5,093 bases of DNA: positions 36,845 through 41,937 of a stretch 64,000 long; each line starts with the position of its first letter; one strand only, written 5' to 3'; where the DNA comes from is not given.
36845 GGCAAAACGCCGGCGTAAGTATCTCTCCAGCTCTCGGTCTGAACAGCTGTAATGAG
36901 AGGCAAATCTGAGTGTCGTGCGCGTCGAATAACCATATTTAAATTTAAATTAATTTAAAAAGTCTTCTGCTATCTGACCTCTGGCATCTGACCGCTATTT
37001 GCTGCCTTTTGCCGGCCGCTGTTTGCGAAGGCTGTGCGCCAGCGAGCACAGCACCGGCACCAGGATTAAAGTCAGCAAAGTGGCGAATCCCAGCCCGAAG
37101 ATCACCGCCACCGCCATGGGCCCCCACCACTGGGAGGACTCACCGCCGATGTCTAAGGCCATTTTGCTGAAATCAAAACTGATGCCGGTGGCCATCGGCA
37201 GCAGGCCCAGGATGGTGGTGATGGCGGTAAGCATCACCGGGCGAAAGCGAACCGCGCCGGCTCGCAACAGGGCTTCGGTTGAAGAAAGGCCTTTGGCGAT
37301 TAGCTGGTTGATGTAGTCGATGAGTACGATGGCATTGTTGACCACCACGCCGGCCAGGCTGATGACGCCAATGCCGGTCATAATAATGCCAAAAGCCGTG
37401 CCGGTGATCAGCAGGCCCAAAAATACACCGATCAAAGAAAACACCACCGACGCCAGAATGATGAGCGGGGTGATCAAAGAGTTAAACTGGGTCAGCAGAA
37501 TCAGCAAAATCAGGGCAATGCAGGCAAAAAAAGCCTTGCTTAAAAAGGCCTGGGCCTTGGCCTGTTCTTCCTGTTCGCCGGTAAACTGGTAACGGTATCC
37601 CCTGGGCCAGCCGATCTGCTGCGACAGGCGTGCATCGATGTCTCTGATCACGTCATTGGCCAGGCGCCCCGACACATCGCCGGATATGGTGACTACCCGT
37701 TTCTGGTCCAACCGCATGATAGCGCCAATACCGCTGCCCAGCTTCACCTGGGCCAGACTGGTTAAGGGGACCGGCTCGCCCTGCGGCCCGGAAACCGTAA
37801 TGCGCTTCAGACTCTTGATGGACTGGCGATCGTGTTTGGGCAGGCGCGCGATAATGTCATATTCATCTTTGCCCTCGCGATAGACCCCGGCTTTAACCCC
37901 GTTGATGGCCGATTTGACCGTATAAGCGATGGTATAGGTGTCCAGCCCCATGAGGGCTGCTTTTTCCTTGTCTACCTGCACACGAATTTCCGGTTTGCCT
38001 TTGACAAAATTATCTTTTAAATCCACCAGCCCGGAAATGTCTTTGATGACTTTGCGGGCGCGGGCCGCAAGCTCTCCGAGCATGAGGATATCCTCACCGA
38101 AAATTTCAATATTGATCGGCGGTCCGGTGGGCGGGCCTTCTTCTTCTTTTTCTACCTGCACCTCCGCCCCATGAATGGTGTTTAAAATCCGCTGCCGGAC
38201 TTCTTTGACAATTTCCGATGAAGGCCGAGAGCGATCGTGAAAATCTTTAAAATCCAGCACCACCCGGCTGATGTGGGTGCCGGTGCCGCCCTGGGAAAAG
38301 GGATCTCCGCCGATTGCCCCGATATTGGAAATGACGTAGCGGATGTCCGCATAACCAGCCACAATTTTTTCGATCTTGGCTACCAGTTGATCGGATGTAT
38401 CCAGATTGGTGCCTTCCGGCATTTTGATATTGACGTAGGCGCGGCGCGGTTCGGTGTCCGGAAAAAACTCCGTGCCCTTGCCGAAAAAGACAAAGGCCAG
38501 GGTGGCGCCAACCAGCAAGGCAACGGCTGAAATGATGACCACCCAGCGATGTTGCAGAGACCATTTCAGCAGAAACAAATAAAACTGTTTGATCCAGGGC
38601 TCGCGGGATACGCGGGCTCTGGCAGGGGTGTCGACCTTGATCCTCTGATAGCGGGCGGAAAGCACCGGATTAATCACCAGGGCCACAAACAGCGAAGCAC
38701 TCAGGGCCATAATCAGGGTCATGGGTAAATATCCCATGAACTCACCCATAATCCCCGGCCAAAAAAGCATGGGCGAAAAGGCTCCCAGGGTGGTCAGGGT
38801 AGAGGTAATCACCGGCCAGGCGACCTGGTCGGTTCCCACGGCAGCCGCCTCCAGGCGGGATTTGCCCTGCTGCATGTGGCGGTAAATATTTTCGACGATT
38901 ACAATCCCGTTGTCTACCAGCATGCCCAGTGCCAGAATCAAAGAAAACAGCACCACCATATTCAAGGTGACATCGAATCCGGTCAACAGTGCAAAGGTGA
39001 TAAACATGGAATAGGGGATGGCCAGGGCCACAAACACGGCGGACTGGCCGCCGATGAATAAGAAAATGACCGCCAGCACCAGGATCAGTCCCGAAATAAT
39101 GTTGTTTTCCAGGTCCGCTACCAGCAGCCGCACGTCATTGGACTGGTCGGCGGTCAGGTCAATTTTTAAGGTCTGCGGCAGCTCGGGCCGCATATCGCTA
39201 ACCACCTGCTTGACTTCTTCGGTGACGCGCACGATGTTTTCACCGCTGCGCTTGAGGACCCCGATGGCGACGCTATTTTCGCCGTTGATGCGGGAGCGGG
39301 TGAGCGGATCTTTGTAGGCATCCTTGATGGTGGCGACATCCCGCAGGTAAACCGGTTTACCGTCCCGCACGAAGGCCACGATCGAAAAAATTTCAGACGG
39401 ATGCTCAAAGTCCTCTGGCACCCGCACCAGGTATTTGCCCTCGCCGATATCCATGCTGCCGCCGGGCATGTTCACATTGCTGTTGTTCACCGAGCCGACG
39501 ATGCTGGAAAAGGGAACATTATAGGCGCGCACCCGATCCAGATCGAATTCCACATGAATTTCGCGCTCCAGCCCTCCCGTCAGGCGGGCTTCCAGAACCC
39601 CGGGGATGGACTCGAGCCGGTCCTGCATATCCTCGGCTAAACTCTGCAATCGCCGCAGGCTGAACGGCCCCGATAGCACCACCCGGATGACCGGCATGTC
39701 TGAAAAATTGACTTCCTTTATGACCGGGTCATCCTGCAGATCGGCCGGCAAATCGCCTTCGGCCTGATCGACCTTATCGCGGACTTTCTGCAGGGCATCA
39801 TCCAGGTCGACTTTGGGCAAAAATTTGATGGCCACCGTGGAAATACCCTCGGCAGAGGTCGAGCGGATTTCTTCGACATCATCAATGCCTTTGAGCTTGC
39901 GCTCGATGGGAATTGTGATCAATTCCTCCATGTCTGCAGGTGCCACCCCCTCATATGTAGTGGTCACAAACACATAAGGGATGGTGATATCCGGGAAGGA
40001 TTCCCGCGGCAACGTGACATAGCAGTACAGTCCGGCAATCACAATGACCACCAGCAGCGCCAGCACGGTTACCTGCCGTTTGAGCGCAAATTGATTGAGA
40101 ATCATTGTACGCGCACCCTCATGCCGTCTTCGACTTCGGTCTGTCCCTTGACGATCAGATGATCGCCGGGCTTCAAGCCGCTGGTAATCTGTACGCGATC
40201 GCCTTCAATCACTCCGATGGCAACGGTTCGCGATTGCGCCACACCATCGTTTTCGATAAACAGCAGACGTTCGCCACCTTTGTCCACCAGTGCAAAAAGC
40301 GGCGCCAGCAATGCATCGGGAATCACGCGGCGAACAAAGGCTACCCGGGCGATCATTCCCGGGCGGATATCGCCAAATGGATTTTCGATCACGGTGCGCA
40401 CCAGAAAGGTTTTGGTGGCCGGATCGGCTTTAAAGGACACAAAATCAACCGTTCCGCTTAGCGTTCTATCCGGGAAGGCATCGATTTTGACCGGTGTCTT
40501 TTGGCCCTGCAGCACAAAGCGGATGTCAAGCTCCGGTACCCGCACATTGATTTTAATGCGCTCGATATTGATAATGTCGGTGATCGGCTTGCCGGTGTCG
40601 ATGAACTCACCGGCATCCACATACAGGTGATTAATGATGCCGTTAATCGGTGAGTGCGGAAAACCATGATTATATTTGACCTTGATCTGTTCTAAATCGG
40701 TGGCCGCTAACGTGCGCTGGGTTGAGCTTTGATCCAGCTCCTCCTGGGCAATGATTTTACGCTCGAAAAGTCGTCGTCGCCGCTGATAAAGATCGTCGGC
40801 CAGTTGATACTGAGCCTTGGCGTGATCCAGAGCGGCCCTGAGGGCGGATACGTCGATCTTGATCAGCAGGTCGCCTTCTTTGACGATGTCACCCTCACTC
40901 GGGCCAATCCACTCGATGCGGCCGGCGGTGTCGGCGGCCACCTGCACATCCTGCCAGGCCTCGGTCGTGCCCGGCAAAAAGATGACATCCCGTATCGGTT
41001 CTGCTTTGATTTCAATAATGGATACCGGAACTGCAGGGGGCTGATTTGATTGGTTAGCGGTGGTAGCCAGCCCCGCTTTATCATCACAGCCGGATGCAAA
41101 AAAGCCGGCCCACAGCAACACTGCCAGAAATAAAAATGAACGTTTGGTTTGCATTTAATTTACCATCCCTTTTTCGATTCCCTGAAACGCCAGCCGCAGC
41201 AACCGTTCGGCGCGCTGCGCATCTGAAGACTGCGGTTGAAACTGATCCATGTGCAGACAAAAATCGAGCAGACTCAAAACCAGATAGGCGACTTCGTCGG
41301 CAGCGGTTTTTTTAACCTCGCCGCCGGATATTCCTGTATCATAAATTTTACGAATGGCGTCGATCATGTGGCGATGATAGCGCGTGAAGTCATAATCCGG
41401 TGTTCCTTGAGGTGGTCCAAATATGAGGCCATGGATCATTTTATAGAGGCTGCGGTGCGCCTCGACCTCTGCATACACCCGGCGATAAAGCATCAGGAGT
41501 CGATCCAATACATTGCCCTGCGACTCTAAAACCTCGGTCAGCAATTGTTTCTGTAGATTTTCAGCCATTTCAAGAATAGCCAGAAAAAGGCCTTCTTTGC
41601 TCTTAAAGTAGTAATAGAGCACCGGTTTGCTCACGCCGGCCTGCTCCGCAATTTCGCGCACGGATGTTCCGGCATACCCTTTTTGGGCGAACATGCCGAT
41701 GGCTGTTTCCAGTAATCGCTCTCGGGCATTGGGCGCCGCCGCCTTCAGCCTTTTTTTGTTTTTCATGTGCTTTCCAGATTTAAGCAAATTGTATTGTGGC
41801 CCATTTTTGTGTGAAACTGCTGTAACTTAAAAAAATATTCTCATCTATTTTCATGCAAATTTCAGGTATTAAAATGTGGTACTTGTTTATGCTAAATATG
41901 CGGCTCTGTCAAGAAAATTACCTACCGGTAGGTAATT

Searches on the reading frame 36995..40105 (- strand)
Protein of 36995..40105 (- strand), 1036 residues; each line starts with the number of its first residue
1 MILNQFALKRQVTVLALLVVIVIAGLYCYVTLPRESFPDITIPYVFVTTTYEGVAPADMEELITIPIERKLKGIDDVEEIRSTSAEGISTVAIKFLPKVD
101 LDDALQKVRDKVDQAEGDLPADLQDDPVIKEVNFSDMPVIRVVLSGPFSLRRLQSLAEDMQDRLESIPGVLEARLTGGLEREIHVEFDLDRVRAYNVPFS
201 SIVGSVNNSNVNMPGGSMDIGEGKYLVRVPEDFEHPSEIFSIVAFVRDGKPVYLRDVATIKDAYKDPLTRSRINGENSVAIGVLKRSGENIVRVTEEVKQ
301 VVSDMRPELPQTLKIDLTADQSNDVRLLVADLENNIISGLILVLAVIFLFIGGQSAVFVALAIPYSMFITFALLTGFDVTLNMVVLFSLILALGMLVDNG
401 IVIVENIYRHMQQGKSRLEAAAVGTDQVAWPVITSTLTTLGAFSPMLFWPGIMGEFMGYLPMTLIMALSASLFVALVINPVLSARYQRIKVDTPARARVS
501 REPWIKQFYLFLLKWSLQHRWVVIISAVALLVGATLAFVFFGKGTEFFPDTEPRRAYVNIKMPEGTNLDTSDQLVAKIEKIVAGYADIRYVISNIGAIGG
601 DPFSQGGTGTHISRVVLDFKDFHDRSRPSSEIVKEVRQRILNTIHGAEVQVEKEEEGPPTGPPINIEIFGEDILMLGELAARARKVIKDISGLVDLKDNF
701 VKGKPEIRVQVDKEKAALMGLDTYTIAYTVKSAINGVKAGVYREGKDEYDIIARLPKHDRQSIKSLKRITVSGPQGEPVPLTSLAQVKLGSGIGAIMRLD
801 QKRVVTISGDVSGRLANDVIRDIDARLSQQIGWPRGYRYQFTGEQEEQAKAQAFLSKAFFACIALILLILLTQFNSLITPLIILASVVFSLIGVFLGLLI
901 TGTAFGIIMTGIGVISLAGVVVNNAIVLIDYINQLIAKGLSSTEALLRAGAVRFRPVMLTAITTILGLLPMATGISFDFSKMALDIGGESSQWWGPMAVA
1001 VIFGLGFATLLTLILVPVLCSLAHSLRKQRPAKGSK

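Call 15: search_protein_families(library=pfam, proteins=[window:36995-40105:-])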
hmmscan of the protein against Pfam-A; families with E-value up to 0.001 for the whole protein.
window:36995-40105:- (1036 aa): 2 families
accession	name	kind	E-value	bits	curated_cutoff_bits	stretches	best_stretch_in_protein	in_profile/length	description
PF00873.25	ACR_tran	-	1.2e-208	695.7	28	1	5-1022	3-1019/1021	AcrB/AcrD/AcrF family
PF03176.21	MMPL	-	1.2e-08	34.7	20.5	1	804-974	91-268/333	MMPL family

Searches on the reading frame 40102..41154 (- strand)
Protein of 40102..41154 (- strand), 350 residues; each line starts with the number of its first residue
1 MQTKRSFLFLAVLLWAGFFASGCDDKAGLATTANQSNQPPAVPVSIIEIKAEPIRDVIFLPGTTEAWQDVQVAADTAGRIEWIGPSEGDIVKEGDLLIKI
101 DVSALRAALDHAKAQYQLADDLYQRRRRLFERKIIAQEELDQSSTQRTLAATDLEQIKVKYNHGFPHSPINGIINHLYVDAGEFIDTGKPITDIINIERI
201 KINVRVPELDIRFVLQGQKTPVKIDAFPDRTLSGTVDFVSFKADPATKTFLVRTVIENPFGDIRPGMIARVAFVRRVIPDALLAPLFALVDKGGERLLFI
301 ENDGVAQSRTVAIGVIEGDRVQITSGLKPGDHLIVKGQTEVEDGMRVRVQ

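Call 15: search_protein_families(library=pfam, proteins=[window:40102-41154:-])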
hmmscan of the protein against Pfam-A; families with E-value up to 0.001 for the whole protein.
window:40102-41154:- (350 aa): 4 families
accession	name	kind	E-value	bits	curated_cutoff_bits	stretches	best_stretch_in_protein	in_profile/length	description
PF16576.10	HlyD_D23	-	3.5e-26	92.3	30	1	70-269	20-214/214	Barrel-sandwich domain of CusB or HlyD membrane-fusion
PF13437.12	HlyD_3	-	1.2e-16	61.7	22.2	1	168-266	4-106/106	HlyD family secretion protein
PF13533.13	Biotin_lipoyl_2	-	2.5e-05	24.5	29.8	1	70-101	1-32/32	Biotin-lipoyl like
PF00364.28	Biotin_lipoyl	-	3.7e-05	23.9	22.1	0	70-100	43-73/73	Biotin-requiring enzyme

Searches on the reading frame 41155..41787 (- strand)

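Call 15: search_protein_families(library=pfam, proteins=[window:41155-41787:-])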
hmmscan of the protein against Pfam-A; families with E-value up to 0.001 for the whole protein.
window:41155-41787:- (210 aa): 1 family
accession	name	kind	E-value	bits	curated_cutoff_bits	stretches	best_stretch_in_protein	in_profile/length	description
PF00440.29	TetR_N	-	2e-20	72.7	24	1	25-71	1-47/47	Bacterial regulatory proteins, tetR family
